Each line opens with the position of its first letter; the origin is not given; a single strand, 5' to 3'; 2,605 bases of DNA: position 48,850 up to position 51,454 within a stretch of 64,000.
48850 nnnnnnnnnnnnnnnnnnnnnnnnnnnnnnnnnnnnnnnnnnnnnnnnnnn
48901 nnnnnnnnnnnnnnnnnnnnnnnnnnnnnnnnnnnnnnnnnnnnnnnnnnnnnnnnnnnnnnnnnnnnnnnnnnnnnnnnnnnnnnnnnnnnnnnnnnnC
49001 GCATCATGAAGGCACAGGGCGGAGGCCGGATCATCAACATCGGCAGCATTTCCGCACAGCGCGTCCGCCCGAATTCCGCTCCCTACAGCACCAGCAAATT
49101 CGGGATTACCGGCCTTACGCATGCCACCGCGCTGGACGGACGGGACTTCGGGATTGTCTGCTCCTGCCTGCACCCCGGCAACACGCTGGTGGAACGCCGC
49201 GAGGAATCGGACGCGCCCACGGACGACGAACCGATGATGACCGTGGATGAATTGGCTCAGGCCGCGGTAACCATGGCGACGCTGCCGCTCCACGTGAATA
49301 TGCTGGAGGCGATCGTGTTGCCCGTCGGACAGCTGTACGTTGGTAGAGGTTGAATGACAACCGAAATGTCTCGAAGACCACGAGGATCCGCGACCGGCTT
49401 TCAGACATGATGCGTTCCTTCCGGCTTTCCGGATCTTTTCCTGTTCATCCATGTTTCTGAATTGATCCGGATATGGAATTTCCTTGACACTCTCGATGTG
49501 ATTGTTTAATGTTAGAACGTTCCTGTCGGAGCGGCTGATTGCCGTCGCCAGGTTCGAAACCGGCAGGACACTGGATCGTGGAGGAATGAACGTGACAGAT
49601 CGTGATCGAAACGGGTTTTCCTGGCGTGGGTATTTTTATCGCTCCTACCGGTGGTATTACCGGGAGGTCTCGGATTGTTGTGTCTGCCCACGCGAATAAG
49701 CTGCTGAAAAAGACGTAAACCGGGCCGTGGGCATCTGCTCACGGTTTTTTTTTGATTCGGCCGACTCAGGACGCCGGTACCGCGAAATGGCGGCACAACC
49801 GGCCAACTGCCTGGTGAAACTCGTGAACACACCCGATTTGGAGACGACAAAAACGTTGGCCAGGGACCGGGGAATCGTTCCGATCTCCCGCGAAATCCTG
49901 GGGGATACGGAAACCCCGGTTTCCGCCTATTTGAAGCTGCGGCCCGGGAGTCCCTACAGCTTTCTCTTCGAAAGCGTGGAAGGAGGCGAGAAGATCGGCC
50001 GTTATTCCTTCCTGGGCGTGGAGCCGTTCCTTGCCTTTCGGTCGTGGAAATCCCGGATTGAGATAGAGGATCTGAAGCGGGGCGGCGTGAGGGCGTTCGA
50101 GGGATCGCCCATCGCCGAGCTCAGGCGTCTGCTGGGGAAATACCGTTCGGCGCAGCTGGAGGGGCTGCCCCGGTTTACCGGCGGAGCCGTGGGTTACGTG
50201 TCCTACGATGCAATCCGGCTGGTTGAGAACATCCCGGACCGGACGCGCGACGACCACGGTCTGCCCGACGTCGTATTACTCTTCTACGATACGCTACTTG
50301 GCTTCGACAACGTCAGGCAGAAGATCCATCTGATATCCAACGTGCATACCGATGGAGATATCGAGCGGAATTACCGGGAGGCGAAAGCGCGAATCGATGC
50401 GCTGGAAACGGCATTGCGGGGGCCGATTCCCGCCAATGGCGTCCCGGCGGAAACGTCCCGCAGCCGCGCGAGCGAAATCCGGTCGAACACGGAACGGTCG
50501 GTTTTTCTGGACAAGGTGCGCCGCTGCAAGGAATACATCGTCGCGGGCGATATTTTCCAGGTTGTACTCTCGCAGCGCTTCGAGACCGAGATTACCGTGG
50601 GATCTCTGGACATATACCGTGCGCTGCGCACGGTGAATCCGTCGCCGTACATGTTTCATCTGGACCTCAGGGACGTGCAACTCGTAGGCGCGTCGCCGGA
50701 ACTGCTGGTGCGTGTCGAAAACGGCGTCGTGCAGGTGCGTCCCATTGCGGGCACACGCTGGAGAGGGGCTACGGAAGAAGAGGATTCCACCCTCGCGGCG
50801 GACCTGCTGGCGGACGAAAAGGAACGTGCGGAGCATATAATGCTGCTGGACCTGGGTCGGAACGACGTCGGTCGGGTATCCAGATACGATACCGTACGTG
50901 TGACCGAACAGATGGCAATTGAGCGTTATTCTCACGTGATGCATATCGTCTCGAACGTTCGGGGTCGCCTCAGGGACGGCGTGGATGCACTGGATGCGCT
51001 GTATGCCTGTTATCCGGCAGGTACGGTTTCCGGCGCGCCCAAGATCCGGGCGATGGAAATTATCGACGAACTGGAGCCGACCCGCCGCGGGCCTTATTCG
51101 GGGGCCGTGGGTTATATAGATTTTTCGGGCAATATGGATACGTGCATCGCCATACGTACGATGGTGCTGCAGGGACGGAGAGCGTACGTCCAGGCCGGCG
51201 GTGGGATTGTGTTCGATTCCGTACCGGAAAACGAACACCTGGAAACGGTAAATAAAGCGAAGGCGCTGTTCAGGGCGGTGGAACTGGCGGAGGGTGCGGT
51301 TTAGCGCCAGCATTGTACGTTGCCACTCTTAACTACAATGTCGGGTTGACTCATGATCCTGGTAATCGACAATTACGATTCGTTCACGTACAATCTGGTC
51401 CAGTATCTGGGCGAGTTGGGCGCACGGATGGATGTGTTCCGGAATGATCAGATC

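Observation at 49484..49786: Classical ribosome-mediated attenuator with a mixed Trp/Tyr/Phe leader peptide in front of an aromatic supraoperon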

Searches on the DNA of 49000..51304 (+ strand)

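Call 3: search_rna_families(source=window, start=49000, end=50200, threshold=evalue, max_evalue=10, show_alignments=3)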
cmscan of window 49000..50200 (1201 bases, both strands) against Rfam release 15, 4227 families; matches with E-value up to 10: 2.
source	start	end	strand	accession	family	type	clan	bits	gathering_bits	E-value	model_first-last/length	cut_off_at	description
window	49230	49267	+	RF01273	sR34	Gene; snRNA; snoRNA; CD-box;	-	16.3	40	4.2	1-54/54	no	Small nucleolar RNA sR34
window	49973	50044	+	RF01918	mir-1249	Gene; miRNA;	-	15.1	83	6.6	1-75/75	no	mir-1249 microRNA precursor family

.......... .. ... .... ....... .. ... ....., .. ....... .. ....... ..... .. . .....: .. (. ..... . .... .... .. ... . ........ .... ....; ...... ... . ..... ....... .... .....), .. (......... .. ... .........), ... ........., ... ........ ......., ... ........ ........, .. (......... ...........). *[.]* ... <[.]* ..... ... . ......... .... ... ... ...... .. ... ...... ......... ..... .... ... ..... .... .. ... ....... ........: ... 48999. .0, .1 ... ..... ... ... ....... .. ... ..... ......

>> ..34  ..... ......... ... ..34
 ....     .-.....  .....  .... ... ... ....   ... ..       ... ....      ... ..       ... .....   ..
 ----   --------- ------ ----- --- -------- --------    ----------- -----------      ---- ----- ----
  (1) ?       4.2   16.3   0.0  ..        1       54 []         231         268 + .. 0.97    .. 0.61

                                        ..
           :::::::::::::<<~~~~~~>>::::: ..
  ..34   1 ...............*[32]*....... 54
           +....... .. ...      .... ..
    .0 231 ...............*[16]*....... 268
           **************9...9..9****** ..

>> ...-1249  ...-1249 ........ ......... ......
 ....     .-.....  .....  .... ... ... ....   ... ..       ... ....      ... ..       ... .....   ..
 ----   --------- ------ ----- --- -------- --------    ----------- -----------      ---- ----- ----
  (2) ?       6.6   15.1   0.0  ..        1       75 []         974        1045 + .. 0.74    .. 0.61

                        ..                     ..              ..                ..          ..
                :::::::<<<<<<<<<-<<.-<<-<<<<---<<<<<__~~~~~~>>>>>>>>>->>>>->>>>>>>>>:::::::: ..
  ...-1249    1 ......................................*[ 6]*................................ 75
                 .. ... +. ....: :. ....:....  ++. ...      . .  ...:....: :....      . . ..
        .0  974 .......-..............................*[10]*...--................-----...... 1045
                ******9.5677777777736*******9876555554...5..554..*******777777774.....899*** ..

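Call 73: search_rna_families(source=L086, start=9640, end=10010, threshold=evalue, max_evalue=10)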
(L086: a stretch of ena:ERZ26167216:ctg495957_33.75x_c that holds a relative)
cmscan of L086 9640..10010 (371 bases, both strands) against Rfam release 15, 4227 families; matches with E-value up to 10: 9.
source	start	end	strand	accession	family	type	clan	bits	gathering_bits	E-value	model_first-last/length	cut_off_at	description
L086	9822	9908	+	RF00121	MicC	Gene; sRNA;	-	26.1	90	0.077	1-123/123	no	MicC RNA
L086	9825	9905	+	RF04312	trpB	Cis-reg;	-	19.1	59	2.9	1-107/107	no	trpB ncRNA motif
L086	9817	9898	+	RF01796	frnS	Gene; sRNA;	-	18.2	60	0.99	1-119/119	no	Fumarate/nitrate reductase regulator sRNA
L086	9862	9915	+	RF01326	CRISPR-DR13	Gene; CRISPR;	-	17.1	37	4.6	1-30/30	no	CRISPR RNA direct repeat element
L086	9802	9942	+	RF02638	EF0605_EF0606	Gene; sRNA;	-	16.3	219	0.91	1-179/179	no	Enterococcus sRNA EF0605_EF0606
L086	9811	9903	+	RF00378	Qrr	Gene; sRNA;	-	13.2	50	9.8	1-108/108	no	Qrr RNA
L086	9658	9679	+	RF01346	CRISPR-DR36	Gene; CRISPR;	-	12.3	38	4.4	15-36/36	no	CRISPR RNA direct repeat element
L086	9892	9943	-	RF00066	U7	Gene; snRNA;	-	11.4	34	7.2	1-62/62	no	U7 small nuclear RNA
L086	9867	9881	-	RF01128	sR43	Gene; snRNA; snoRNA; CD-box;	-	10.8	45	2.9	42-56/56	no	Small nucleolar RNA sR42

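Call 74: search_rna_families(source=L136, start=9520, end=10010, threshold=evalue, max_evalue=10)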
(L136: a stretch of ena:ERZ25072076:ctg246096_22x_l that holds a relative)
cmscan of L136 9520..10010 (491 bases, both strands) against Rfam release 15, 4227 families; matches with E-value up to 10: 7.
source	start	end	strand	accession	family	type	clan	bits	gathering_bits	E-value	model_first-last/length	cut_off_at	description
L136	9735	9847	+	RF02420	Bp1_162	Gene; sRNA;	-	15.6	50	7.1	1-100/100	no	Burkholderia sRNA Bp1_Cand612_SIPHT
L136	9700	9778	+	RF00506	Thr_leader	Cis-reg; leader;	-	14.9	55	3.8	1-118/118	no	Threonine operon leader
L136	9548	9561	-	RF01330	CRISPR-DR16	Gene; CRISPR;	-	13.8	35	4.9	9-22/37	no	CRISPR RNA direct repeat element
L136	9734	9801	-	RF02837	anti-hemB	Gene; sRNA;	-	12.3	49.5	3.9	1-81/81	no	Burkholderia RNA 7 (anti-hemB)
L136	9594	9698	+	RF01497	ALIL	Cis-reg;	-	12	50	1.1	1-117/117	no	ALIL pseudoknot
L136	9880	9926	+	RF00191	SNORA57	Gene; snRNA; snoRNA; HACA-box;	-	10.8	40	6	85-139/149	no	Small nucleolar RNA SNORA57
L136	9987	10006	-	RF01124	sR36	Gene; snRNA; snoRNA; CD-box;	-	10.2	55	5.6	36-55/55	no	Small nucleolar RNA sR36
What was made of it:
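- On Rfam leader families (Trp_leader, Bacteroid-trp RF01692, Thr_leader and others) and Pfam/NCBIfam leader-peptide families: Nothing relevant at E-value up to 10 around the leader (call 3) or in L086 and L136 (calls 73, 74; Thr_leader scored 14.9 bits against a gathering score of 55).
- Closest known: Bacteroid-trp motif. Different: No covariance-model match in the window or in two relatives, even at E-value up to 10 (calls 3, 73, 74).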

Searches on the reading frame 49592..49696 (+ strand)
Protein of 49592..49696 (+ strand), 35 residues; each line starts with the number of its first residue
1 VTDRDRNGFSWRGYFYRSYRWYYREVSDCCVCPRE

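Call 69: search_protein_families(library=pfam, proteins=[window:49592-49696:+], max_evalue=10)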
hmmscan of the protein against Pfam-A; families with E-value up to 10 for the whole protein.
seq(35 aa): 0 families

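Call 70: search_protein_families(library=ncbifam, proteins=[window:49592-49696:+], max_evalue=10)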
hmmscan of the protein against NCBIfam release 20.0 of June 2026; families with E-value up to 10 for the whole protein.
seq(35 aa): 0 families
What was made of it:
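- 49592..49699 (+): Leader ORF, 35 codons plus stop: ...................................*. No match in Pfam or NCBIfam (calls 69, 70).
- Tried and rejected: Nothing (calls 69, 70).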
